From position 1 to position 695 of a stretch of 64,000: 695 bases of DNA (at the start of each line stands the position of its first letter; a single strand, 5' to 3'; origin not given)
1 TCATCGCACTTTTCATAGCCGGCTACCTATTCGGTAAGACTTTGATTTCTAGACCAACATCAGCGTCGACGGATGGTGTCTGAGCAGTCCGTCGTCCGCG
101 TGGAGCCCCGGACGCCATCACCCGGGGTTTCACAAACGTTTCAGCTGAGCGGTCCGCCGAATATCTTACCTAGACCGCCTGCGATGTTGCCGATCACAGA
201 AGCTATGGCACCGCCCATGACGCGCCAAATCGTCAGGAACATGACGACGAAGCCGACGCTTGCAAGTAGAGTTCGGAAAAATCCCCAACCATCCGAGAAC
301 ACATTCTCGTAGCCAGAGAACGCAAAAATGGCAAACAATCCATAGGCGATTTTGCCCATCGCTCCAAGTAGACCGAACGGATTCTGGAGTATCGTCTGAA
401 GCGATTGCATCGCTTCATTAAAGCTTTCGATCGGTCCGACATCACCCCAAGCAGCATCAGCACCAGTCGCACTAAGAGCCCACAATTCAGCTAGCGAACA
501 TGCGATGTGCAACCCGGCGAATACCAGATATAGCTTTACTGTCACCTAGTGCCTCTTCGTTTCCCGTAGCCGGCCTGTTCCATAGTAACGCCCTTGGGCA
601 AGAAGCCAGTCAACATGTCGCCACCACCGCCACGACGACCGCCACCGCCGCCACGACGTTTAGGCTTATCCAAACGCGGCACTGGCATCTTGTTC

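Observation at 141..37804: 37-kb minus-strand super-operon has no recognisable capsid, portal, terminase, tail or T4SS gene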

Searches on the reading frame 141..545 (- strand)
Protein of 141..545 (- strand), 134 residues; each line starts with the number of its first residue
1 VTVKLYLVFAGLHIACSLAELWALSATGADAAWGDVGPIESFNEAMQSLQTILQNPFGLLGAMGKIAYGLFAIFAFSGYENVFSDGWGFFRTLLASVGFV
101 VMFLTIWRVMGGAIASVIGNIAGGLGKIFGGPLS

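Call 8: search_protein_families(library=pfam, proteins=[window:141-545:-], max_evalue=0.01)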
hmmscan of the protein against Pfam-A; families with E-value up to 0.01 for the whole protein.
window:141-545:- (134 aa): 0 families

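Call 31: search_protein_families(library=phrogs, proteins=[window:141-545:-], max_evalue=0.1)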
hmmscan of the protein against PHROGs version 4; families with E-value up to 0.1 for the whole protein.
window:141-545:- (134 aa): 0 families
